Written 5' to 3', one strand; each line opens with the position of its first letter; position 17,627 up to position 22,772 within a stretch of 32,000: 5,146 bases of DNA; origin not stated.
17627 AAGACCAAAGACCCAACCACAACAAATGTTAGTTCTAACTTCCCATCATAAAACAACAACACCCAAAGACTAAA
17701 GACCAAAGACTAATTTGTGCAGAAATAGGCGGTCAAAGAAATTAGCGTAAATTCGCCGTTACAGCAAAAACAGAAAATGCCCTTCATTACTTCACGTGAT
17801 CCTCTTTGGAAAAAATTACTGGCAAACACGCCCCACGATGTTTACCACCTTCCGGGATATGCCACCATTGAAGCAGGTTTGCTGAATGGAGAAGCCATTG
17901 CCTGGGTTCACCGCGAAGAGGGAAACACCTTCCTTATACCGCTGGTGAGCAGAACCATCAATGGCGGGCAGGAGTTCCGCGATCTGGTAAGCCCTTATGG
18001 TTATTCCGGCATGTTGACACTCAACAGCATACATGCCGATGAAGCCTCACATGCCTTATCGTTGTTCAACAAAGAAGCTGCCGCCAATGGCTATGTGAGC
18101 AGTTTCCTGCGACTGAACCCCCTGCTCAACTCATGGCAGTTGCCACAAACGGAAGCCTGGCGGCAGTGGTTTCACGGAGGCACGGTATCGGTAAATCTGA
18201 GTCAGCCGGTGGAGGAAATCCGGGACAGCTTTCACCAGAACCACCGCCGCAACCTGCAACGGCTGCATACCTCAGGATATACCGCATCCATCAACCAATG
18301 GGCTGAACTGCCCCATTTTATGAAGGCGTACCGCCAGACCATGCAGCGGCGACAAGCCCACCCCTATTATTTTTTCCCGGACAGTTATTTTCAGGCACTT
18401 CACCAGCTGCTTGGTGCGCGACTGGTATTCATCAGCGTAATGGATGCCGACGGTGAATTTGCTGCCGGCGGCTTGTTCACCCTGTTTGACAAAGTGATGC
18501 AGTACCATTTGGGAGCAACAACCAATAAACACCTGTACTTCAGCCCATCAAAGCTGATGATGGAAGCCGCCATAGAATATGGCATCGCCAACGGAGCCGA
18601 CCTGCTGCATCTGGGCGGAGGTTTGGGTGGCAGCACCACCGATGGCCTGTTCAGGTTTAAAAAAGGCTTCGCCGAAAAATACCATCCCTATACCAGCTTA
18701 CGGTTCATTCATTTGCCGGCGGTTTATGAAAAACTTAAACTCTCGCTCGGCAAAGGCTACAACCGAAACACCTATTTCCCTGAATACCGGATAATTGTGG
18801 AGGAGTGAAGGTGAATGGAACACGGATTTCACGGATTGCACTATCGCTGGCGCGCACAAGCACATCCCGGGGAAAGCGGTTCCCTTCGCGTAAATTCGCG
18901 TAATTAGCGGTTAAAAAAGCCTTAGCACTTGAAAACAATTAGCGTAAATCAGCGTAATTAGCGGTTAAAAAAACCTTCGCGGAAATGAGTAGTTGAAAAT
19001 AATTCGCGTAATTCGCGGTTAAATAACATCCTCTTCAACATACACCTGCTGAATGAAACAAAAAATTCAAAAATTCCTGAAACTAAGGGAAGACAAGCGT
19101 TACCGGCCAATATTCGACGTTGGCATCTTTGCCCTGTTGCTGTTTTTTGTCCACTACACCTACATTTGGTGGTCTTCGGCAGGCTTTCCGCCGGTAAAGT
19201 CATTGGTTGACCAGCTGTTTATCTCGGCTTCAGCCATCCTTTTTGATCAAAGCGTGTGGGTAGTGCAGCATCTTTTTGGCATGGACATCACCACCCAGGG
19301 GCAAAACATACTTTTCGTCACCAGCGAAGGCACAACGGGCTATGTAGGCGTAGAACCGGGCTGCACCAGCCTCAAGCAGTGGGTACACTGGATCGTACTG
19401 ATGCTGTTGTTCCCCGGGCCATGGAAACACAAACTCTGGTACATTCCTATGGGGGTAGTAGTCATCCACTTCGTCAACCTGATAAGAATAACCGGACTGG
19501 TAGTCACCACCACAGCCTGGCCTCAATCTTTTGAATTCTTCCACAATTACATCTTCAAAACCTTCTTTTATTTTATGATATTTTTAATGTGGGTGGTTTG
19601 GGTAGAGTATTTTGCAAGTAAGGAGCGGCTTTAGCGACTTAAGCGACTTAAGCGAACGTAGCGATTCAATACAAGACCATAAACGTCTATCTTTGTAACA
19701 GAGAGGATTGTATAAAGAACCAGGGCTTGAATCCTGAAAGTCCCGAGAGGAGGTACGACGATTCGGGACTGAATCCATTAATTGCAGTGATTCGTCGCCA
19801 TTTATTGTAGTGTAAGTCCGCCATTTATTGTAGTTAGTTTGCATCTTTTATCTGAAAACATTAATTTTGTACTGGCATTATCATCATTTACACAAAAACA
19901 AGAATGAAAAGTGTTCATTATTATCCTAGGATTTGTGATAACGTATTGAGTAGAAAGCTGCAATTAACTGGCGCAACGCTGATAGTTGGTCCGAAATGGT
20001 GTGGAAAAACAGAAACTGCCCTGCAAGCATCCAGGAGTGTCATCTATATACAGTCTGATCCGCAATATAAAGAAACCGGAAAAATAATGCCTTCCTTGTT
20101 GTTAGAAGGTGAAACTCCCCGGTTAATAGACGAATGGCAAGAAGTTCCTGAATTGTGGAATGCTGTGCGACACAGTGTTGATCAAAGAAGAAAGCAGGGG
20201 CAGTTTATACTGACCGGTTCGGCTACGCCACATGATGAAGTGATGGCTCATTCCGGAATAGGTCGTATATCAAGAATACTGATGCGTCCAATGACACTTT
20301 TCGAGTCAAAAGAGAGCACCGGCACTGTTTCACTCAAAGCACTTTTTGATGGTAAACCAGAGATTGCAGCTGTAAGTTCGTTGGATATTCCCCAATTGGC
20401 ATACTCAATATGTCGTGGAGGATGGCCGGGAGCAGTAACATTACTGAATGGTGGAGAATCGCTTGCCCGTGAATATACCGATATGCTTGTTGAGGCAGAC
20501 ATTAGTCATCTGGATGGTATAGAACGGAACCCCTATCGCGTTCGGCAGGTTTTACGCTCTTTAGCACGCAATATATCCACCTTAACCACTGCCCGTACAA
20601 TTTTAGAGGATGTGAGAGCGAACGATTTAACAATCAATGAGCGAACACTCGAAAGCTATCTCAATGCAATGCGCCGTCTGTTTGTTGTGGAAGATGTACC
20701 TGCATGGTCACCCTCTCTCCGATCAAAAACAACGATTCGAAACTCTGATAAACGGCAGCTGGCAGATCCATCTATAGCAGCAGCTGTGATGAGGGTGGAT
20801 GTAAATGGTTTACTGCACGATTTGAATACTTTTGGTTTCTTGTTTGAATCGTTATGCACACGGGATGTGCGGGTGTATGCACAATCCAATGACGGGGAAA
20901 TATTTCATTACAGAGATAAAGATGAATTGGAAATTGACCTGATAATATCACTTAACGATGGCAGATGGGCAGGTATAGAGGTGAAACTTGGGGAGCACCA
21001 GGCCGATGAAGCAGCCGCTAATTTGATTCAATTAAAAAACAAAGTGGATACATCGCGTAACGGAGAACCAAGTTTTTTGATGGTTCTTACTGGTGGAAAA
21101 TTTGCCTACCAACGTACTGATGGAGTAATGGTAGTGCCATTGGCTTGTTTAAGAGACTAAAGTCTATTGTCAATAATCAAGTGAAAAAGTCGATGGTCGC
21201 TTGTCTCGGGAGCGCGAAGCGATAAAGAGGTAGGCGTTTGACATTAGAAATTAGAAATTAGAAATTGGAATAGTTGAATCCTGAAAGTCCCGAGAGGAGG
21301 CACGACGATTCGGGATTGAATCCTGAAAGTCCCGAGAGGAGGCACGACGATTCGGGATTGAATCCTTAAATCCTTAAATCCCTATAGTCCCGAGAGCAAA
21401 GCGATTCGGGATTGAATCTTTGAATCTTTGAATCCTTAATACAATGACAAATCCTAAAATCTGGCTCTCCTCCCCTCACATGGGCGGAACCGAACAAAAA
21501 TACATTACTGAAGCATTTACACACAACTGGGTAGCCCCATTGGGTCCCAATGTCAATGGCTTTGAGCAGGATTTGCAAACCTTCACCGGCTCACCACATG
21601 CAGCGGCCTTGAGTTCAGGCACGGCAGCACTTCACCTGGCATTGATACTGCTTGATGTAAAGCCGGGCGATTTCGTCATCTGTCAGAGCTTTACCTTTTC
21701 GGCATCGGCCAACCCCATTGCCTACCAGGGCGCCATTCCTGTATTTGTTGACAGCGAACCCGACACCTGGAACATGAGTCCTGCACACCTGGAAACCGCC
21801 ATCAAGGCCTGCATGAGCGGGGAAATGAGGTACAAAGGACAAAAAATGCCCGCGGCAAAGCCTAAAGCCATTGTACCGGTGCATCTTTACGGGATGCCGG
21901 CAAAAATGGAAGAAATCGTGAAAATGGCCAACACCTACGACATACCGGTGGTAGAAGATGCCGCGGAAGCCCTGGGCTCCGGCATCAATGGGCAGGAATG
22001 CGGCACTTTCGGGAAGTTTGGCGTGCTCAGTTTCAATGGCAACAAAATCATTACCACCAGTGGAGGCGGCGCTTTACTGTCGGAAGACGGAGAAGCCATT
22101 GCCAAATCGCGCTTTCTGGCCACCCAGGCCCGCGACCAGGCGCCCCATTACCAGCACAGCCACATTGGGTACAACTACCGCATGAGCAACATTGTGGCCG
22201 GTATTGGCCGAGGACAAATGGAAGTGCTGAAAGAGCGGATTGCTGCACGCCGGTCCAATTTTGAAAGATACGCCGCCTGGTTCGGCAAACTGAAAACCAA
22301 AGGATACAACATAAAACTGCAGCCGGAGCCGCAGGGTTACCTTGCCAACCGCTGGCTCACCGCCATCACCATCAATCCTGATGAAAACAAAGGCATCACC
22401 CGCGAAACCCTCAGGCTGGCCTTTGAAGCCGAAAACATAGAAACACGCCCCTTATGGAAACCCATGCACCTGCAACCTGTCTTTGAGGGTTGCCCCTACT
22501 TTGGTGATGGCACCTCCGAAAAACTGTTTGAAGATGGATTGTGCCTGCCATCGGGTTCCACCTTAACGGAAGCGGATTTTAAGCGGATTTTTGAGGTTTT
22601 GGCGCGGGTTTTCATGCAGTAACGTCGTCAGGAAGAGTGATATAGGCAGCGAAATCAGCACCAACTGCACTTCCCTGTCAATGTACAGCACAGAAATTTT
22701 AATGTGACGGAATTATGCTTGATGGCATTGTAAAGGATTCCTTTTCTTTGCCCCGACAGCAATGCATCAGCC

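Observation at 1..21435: Four co-oriented guest genes in one polysaccharide operon, each flanked on both sides by its own private repeat family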

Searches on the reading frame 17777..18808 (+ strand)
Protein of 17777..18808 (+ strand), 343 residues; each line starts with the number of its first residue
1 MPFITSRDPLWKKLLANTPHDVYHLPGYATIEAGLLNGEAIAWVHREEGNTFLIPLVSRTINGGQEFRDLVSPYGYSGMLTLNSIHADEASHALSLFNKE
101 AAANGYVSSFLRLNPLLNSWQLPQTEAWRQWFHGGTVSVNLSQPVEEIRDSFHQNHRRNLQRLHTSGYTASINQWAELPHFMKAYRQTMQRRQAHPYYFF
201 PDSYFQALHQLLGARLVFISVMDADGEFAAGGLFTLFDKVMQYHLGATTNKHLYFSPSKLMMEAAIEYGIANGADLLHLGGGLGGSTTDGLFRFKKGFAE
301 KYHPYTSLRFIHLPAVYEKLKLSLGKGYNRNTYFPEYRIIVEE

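Call 8: search_protein_families(library=pfam, proteins=[window:17777-18808:+])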
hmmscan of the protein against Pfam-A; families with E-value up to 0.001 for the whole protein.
window:17777-18808:+ (343 aa): 2 families
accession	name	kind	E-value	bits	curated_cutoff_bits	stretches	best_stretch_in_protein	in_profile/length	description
PF13480.13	Acetyltransf_6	-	1.6e-10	41.7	22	1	152-282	3-137/143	Acetyltransferase (GNAT) domain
PF02388.22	FemAB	-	2.8e-08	33.5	24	1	229-298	308-378/406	FemAB family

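Call 17: search_protein_families(library=ncbifam, proteins=[window:17777-18808:+])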
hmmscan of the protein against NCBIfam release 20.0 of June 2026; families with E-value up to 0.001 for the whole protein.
window:17777-18808:+ (343 aa): 2 families
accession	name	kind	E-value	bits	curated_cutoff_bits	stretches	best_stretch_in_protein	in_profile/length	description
NF047883.1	UAcmpLyAlTFemX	equivalog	5.1e-07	29.3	500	1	154-300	169-313/337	UDP-N-acetylmuramoylpentapeptide-lysine N(6)-alanyltransferase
TIGR03019.1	pepcterm_femAB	equivalog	1e-06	28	260.35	1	123-304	107-280/330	FemAB family XrtA/PEP-CTERM system-associated protein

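Call 39: find_homologous_proteins(query=window:17777-18808:+, max_evalue=1e-20)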
Query window:17777-18808:+ (343 aa): 318 proteins with E <= 1e-20 among 2387 candidates; the best 120 are listed.
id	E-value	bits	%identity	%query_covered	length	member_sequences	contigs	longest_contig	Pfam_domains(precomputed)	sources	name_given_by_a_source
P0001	5.1e-220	748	94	99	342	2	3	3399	PF13480.14,PF02388.23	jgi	jgi:hypothetical protein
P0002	1.3e-179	615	77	100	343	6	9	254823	PF13480.14,PF02388.23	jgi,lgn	jgi:hypothetical protein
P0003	9.6e-169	579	71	100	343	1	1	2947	PF13480.14,PF02388.23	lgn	-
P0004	4.4e-168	577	73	100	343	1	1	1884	PF13480.14,PF02388.23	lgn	-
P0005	6.1e-155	534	69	100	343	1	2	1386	PF13480.14,PF02388.23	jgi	-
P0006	4.0e-153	528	69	100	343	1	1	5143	PF13480.14,PF02388.23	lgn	-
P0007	1.5e-151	523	66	99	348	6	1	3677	PF13480.14,PF02388.23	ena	-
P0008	1.9e-141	489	65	99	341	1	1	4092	PF13480.14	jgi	-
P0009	3.9e-135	469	60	99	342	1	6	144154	PF13480.14,PF02388.23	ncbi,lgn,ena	-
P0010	3.4e-128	446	55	99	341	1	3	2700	PF13480.14,PF02388.23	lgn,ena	-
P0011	5.9e-128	445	58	99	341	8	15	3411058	PF13480.14,PF02388.23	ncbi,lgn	ncbi:hypothetical protein MASR2M12_16820 [Bacteroidales bacterium]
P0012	2.3e-126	440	57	99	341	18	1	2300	PF13480.14,PF02388.23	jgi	-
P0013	6.4e-125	435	59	99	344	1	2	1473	PF13480.14,PF02388.23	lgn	-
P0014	1.2e-124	434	56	99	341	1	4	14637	PF13480.14,PF02388.23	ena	-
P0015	8.3e-124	431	55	99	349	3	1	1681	-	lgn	-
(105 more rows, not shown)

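Call 40: find_encoding_contigs(protein=P0002, flank=10000, max_places=4)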
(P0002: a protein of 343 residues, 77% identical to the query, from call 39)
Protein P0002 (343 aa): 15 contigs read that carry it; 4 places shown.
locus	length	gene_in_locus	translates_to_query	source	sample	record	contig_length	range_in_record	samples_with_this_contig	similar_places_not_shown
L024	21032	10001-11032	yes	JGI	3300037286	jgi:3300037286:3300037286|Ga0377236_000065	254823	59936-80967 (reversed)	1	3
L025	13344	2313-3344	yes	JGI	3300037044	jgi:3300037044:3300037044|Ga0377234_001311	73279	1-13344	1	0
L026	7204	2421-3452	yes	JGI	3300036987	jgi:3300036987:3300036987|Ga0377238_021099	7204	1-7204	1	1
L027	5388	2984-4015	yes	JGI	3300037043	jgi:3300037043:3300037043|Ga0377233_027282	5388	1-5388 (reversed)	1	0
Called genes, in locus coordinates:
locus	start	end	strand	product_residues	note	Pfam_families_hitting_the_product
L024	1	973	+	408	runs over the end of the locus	-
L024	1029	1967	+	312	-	PF00535:Glycos_transf_2, PF10111:Glyco_tranf_2_2, PF13641:Glyco_tranf_2_3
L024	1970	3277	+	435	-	PF13692:Glyco_trans_1_4 (weak)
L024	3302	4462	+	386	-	PF13477:Glyco_trans_4_2 (weak), PF13439:Glyco_transf_4, PF13579:Glyco_trans_4_4, PF20706:GT4-conflict, PF00534:Glycos_transf_1, PF13692:Glyco_trans_1_4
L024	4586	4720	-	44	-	-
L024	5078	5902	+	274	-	-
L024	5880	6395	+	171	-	-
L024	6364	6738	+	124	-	-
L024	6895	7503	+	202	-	PF02397:Bac_transf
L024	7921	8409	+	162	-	PF05635:23S_rRNA_IVP, PF22296:bAvd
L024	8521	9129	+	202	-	PF17836:PglD_N, PF25084:LbH_EIF2B, PF25087:GMPPB_C (weak), PF00132:Hexapep (weak)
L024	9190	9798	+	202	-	PF02698:DUF218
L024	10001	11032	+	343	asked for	PF02388:FemAB (faint), PF13480:Acetyltransf_6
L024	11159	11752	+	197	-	PF09721:Exosortase_EpsH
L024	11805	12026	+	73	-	-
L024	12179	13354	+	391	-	PF01041:DegT_DnrJ_EryC1, PF01212:Beta_elim_lyase (faint)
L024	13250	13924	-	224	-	-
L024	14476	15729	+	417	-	PF13173:AAA_14, PF13635:DUF4143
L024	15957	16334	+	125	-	PF05635:23S_rRNA_IVP, PF22296:bAvd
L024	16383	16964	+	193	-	PF09721:Exosortase_EpsH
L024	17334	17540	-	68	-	-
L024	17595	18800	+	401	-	PF13173:AAA_14, PF13635:DUF4143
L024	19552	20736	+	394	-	PF13173:AAA_14, PF13635:DUF4143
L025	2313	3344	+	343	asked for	PF02388:FemAB (faint), PF13480:Acetyltransf_6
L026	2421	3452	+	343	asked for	PF02388:FemAB (faint), PF13480:Acetyltransf_6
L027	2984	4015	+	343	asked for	PF02388:FemAB (faint), PF13480:Acetyltransf_6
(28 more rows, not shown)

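Call 41: find_encoding_contigs(protein=P0001, flank=10000, max_places=3)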
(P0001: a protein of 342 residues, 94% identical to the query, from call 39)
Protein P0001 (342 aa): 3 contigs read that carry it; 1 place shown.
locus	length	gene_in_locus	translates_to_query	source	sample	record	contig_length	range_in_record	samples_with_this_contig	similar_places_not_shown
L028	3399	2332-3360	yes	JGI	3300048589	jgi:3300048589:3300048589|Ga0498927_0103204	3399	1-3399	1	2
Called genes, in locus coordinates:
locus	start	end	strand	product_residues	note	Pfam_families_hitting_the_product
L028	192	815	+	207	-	PF17836:PglD_N, PF25084:LbH_EIF2B (weak), PF25087:GMPPB_C (faint), PF00132:Hexapep (weak)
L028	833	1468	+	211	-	PF02698:DUF218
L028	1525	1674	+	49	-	-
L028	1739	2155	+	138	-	PF19666:DUF6169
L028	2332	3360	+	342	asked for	PF02388:FemAB (faint), PF13480:Acetyltransf_6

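Call 77: search_protein_families(library=padloc, proteins=[L024:11805-12026:+, L028:1739-2155:+], max_evalue=0.001)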
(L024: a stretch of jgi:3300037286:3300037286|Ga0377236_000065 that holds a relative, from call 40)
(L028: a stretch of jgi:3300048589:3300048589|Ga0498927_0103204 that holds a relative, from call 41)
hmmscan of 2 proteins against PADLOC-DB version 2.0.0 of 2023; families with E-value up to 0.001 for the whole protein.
L024:11805-12026:+ (73 aa): 37 families (the best 25 are shown)
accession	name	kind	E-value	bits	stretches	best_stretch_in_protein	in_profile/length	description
PDLC04881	PDC-S05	-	6.8e-27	91.3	1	1-69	1-69/82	-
PDLC04883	PDC-S05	-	3.3e-25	86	1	1-68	1-67/87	-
PDLC04884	PDC-S05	-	3e-24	82.8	1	4-70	3-68/85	-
PDLC04858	PDC-S05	-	3.8e-24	83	1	1-70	1-71/138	-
PDLC04861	PDC-S05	-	7.5e-24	81.5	1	1-66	1-66/83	-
PDLC04854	PDC-S05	-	8e-24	82.4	1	1-69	1-68/212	-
PDLC04879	PDC-S05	-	1.2e-23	81.9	1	2-70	3-69/285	-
PDLC04965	PDC-S23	-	1.8e-23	81.5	1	1-70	1-70/327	-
PDLC04964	PDC-S23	-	2.7e-22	77.4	1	1-69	1-68/331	-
PDLC04872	PDC-S05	-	5.6e-22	76.2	1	2-69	2-69/152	-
PDLC04867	PDC-S05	-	3.6e-21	73.3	1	3-68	5-69/93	-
PDLC04876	PDC-S05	-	3e-20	70.7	1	3-70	7-73/174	-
PDLC04874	PDC-S05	-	3.2e-20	70.3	1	3-71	5-71/165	-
PDLC04870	PDC-S05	-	4.3e-20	70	1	3-67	8-71/214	-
PDLC04853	PDC-S05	-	7.6e-20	69.3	1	2-69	2-70/336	-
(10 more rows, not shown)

L028:1739-2155:+ (138 aa): 0 families

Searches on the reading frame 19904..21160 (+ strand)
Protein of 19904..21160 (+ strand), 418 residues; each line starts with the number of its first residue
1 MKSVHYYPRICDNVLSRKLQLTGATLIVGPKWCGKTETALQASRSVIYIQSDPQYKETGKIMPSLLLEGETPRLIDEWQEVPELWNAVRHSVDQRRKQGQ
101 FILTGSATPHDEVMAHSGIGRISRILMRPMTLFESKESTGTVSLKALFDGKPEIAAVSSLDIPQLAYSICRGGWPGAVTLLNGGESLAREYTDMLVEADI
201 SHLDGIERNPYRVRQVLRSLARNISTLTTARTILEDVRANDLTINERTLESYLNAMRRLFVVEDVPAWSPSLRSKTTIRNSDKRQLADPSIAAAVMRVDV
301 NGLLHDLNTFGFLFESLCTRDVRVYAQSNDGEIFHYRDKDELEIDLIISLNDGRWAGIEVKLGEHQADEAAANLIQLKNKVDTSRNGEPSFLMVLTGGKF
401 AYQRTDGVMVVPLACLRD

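Call 8: search_protein_families(library=pfam, proteins=[window:19904-21160:+])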
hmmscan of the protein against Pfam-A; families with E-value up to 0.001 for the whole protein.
window:19904-21160:+ (418 aa): 2 families
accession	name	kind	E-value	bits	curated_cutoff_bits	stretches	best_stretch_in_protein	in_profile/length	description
PF13635.12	DUF4143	-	1.2e-32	113.4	28.1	1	197-362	1-159/160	Domain of unknown function (DUF4143)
PF13173.12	AAA_14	-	1.3e-12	48.3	27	1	24-134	4-127/129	AAA domain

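Call 12: find_encoding_contigs(protein=window:19904-21160:+, flank=10000, max_places=6)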
Protein window:19904-21160:+ (418 aa): 1 contig read that carries it; 1 place shown.
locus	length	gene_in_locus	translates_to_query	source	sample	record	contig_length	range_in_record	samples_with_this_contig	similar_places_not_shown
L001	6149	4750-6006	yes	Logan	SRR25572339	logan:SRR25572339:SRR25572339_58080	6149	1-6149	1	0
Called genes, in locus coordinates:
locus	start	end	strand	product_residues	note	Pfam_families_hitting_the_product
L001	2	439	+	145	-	?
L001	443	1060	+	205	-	PF17836:PglD_N, PF25084:LbH_EIF2B, PF25087:GMPPB_C (faint), PF00132:Hexapep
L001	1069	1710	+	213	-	PF02698:DUF218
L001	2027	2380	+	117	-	PF05635:23S_rRNA_IVP, PF22296:bAvd (weak)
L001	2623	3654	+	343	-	PF13480:Acetyltransf_6, PF02388:FemAB (weak)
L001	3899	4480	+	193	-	PF09721:Exosortase_EpsH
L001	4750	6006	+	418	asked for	PF13173:AAA_14, PF13635:DUF4143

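Call 17: search_protein_families(library=ncbifam, proteins=[window:19904-21160:+])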
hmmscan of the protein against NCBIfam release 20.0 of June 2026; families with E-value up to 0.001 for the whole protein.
window:19904-21160:+ (418 aa): 0 families

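Call 77: search_protein_families(library=padloc, proteins=[window:19904-21160:+], max_evalue=0.001)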
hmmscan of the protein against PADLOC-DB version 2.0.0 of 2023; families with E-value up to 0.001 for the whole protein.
window:19904-21160:+ (418 aa): 6 families
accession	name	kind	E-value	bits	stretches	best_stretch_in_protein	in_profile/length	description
PDLC04790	PDC-S01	-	4.2e-66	221.4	1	5-416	10-417/422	-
PDLC04789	PDC-S01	-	1.1e-21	75.3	1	8-368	3-346/375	-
PDLC04787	PDC-S01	-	8.1e-14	49.3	1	69-333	92-340/412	-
PDLC04791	PDC-S01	-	2.8e-12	44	1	169-376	162-365/395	-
PDLC04788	PDC-S01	-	1.3e-07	28.9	1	74-366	89-386/448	-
PDLC04792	PDC-S01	-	9.6e-07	25.7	1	310-376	336-399/452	-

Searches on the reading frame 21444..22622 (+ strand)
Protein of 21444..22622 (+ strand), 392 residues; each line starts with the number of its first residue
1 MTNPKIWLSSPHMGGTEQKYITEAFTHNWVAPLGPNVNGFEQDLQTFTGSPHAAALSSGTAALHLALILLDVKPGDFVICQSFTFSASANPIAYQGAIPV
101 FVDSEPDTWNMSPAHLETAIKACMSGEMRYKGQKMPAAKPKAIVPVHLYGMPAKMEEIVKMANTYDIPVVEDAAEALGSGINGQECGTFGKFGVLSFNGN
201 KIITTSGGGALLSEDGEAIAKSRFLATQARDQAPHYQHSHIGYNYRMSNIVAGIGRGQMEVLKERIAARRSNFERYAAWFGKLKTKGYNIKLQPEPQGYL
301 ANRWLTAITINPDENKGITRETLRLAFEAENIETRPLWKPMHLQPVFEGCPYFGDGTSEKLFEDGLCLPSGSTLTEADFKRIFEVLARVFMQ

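Call 13: find_encoding_contigs(protein=window:21444-22622:+, flank=10000, max_places=6)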
Protein window:21444-22622:+ (392 aa): no gene with exactly this product is on record in the collection.

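Call 14: search_protein_families(library=pfam, proteins=[window:21444-22622:+])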
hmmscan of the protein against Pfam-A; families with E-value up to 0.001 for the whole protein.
window:21444-22622:+ (392 aa): 3 families
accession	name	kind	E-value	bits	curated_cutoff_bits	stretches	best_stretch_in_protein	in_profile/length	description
PF01041.23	DegT_DnrJ_EryC1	-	3.5e-92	309.8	19.8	1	14-386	4-359/360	DegT/DnrJ/EryC1/StrS aminotransferase family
PF01212.27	Beta_elim_lyase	-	5.7e-05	23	27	0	35-122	32-120/288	Beta-eliminating lyase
PF00155.27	Aminotran_1_2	-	0.00065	19.4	19.7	0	40-128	47-145/361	Aminotransferase class I and II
